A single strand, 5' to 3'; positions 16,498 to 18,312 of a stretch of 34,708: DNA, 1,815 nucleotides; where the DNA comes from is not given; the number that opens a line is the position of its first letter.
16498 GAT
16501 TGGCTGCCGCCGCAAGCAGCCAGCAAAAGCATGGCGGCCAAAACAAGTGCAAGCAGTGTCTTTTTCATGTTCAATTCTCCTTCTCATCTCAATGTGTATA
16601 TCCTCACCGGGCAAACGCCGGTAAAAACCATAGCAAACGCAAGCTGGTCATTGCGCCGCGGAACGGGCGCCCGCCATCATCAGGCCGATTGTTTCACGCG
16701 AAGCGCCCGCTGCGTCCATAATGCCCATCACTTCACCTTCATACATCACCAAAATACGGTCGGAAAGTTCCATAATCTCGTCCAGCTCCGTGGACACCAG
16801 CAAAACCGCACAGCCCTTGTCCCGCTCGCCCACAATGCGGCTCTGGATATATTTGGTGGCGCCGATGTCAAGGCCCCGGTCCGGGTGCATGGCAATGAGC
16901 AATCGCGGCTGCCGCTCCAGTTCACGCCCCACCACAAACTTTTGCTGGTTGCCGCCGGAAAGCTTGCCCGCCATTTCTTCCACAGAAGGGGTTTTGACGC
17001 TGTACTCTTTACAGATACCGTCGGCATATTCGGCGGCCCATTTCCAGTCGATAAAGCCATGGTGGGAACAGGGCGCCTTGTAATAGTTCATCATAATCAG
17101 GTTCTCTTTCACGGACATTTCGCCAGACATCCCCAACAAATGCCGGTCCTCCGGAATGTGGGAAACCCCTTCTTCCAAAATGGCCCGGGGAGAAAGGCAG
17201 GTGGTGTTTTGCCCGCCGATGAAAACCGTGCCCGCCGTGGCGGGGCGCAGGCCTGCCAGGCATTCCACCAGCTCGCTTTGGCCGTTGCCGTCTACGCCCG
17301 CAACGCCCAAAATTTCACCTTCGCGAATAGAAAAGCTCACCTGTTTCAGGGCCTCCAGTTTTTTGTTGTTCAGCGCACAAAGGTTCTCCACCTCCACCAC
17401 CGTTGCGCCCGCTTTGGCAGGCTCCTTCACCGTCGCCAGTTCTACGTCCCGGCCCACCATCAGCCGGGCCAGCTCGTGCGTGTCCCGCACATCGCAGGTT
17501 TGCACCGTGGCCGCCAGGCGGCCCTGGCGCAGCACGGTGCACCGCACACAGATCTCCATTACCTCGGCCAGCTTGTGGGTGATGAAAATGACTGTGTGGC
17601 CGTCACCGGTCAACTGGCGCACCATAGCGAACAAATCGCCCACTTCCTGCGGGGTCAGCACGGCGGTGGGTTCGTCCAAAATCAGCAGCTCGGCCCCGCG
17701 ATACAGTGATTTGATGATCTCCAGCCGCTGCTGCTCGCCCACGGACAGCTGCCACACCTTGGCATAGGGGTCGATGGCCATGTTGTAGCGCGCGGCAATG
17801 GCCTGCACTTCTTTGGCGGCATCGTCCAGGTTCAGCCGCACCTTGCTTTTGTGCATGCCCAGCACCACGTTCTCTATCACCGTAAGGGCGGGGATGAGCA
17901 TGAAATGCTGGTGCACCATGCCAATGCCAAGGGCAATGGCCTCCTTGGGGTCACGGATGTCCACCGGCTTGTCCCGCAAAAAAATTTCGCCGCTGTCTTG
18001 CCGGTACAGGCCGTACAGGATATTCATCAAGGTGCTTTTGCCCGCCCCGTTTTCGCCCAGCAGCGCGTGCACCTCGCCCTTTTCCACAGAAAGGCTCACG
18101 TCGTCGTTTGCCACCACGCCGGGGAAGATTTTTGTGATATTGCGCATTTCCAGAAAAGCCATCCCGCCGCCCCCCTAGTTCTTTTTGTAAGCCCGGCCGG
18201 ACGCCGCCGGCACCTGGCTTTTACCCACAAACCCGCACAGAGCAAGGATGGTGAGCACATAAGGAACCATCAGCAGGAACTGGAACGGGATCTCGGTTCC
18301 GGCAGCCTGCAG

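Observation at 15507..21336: One ABC uptake operon encoding two structurally unrelated substrate-binding lipoproteins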

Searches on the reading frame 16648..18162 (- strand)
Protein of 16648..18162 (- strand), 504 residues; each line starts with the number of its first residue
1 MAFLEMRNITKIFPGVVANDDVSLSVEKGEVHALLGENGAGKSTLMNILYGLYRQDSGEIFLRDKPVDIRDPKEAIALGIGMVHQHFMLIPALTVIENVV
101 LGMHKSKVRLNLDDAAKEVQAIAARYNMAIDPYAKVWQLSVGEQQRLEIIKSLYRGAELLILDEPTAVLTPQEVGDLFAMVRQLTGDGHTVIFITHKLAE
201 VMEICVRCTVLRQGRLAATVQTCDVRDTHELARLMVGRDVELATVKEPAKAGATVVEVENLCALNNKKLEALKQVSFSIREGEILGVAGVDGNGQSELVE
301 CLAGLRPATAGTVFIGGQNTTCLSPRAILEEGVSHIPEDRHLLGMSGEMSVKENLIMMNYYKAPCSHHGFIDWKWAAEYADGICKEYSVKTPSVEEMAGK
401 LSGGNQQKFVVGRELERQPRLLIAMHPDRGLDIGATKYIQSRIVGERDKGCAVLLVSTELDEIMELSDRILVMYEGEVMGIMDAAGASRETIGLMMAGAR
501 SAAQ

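Call 5: search_protein_families(library=pfam, proteins=[window:16648-18162:-])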
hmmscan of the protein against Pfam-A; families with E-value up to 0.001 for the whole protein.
window:16648-18162:- (504 aa): 3 families
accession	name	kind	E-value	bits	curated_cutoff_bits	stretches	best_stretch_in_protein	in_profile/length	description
PF00005.33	ABC_tran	-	5.1e-50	170.1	25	2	20-167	2-137/137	ABC transporter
PF13304.12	AAA_21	-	1.2e-07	32.5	27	0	31-52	1-22/304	AAA domain, putative AbiEii toxin, Type IV TA system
PF03193.22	RsgA_GTPase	-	0.00012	22.4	30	0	28-60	105-137/174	RsgA GTPase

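Call 6: search_protein_families(library=ncbifam, proteins=[window:16648-18162:-])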
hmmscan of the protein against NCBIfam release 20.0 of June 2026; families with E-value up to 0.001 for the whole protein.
window:16648-18162:- (504 aa): 188 families (the best 25 are shown)
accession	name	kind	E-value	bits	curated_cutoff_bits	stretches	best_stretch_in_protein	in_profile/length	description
NF047930.1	ABC_ATP_B6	equivalog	1.3e-145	485.9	670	1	4-498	3-510/510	putative B6 ABC transporter ATP-binding protein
NF010069.0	PRK13549.1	equivalog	1.9e-121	406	699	1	3-492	5-497/513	xylose ABC transporter ATP-binding protein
NF008442.0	PRK11288.1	equivalog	1.2e-119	399.9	689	1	2-492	6-491/504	L-arabinose ABC transporter ATP-binding protein AraG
NF008030.0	PRK10762.1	equivalog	1.2e-114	383.8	745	1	2-492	3-487/501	ribose ABC transporter ATP-binding protein RbsA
NF008215.0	PRK10982.1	equivalog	5.8e-113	378.2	828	1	3-492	13-498/506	galactose/methyl galactoside ABC transporter ATP-binding protein MglA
NF040905.2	GguA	equivalog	3.8e-111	371.9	810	1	4-492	2-496/500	multiple monosaccharide ABC transporter ATP-binding protein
NF007253.0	PRK09700.1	equivalog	1.5e-109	366.9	772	1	3-492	5-502/510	D-allose ABC transporter ATP-binding protein AlsA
NF041861.1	YtfR_transport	equivalog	3.7e-109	365.4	850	1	4-490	2-484/492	galactofuranose ABC transporter, ATP-binding protein YtfR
TIGR02633.1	xylG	equivalog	6.1e-104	348.3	723.65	1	4-482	2-485/500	D-xylose ABC transporter ATP-binding protein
NF011967.0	PRK15439.1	equivalog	1.3e-103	347.2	586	1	3-498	11-501/510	autoinducer 2 ABC transporter ATP-binding protein LsrA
TIGR03410.1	urea_trans_UrtE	equivalog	1.9e-60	204.2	285.8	2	4-228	1-222/230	urea ABC transporter ATP-binding subunit UrtE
TIGR01188.1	drrA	subfamily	3.1e-57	194.2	312.45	2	11-227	1-213/302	daunorubicin resistance ABC transporter, ATP-binding protein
TIGR04406.1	LPS_export_lptB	equivalog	2.2e-55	187.5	240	2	4-240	2-237/239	LPS export ABC transporter ATP-binding protein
NF008449.1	PRK11300.1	equivalog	3.5e-55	187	362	2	3-237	5-253/255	high-affinity branched-chain amino acid ABC transporter ATP-binding protein LivG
TIGR03864.1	PQQ_ABC_ATP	hypoth_equivalog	5e-55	186.5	302.25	2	4-232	2-226/236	ABC transporter, ATP-binding subunit, PQQ-dependent alcohol dehydrogenase system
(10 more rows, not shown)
